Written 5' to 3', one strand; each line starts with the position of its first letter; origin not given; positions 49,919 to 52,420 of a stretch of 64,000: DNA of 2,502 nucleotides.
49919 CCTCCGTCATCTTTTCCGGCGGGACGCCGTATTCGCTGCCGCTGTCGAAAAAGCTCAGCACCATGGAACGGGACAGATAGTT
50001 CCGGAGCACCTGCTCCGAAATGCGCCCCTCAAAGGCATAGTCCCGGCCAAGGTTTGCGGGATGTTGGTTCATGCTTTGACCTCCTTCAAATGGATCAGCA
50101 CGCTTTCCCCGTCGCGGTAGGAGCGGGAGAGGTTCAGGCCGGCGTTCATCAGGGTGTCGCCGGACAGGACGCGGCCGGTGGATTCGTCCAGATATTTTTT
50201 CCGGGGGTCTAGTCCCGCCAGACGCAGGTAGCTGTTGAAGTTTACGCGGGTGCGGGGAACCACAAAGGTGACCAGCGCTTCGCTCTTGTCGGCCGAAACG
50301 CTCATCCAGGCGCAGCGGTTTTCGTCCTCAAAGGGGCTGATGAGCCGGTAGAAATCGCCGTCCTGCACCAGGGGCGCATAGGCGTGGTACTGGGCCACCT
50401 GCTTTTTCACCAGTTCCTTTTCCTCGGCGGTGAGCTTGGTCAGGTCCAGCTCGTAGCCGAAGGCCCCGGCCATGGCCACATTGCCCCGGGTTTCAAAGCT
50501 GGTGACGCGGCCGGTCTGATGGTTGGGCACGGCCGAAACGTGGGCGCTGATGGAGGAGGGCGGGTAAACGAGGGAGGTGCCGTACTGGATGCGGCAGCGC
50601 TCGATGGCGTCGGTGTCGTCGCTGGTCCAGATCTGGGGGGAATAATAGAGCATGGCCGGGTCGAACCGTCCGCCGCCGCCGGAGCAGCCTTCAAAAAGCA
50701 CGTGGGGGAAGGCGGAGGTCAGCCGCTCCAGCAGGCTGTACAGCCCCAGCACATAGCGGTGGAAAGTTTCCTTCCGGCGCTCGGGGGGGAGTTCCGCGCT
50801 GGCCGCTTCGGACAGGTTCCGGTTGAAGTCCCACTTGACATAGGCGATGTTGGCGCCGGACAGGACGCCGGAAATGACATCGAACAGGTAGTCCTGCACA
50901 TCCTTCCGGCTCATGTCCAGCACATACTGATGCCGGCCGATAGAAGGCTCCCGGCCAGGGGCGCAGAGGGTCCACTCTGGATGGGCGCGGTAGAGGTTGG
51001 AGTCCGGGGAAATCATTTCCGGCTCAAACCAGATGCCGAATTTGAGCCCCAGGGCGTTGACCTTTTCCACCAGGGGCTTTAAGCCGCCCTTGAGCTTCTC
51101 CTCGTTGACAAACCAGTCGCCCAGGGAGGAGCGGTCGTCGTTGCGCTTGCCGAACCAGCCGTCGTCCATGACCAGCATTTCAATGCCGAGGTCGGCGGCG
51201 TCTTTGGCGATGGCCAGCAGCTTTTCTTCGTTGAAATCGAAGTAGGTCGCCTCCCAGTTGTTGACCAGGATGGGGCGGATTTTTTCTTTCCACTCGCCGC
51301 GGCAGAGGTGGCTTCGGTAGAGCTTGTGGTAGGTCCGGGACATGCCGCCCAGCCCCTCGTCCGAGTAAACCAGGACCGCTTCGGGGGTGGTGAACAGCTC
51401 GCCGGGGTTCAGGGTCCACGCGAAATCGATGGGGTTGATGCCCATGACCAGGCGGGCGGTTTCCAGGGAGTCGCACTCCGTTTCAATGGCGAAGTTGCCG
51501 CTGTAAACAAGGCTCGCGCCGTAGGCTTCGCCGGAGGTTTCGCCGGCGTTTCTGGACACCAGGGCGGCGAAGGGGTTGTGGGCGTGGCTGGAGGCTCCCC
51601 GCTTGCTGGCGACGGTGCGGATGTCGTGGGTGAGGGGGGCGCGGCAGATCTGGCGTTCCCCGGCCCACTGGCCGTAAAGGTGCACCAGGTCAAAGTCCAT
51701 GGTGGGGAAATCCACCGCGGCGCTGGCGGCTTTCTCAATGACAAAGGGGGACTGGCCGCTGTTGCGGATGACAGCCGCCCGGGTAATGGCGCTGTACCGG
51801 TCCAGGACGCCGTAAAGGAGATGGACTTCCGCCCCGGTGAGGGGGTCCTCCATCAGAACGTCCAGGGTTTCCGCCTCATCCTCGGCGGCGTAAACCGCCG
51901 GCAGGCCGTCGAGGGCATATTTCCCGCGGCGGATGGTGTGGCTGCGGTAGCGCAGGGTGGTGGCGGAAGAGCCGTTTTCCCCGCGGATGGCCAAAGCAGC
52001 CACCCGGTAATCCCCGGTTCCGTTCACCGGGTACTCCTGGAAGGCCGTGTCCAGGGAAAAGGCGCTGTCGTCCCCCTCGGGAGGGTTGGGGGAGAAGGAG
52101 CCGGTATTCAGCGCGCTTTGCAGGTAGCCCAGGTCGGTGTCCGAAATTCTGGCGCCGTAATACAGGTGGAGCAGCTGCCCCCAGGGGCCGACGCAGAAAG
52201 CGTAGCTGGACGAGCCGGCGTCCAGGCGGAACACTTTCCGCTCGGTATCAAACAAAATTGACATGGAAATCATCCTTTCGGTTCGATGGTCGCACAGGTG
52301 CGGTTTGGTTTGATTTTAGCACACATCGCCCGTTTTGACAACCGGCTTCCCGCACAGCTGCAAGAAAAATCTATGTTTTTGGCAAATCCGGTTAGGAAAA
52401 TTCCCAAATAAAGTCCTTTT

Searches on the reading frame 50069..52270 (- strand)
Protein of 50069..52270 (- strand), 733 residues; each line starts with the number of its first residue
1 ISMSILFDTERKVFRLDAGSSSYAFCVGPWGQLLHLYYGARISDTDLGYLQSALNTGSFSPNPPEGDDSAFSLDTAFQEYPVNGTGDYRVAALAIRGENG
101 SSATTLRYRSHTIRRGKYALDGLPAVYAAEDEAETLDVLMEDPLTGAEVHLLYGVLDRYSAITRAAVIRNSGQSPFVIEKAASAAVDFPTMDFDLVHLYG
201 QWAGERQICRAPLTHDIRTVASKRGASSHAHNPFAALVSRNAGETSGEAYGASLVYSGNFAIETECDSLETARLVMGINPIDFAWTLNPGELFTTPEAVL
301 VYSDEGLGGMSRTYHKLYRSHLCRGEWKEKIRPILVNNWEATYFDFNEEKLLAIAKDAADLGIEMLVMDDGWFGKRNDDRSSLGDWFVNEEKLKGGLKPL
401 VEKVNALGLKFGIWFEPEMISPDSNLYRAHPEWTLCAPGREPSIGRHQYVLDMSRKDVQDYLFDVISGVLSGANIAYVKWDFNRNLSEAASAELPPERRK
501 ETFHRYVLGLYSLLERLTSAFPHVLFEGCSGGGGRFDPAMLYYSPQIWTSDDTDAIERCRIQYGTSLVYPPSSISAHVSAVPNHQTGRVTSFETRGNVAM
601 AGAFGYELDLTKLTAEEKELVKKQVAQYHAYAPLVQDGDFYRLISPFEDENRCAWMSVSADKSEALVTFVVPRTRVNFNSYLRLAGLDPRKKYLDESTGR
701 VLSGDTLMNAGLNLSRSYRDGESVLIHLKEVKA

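Call 58: search_protein_families(library=pfam, proteins=[window:50069-52270:-], max_evalue=0.00001)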
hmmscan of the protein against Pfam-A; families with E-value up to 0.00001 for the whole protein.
window:50069-52270:- (733 aa): 3 families
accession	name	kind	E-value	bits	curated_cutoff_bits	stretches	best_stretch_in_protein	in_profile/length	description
PF02065.24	Melibiase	-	4.8e-162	539.2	27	1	293-638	2-347/347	Melibiase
PF16875.11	Glyco_hydro_36N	-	3.1e-85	286.1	27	1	31-288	1-253/253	Glycosyl hydrolase family 36 N-terminal domain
PF16874.11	Glyco_hydro_36C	-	1e-20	74.4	27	1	653-728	2-77/77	Glycosyl hydrolase family 36 C-terminal domain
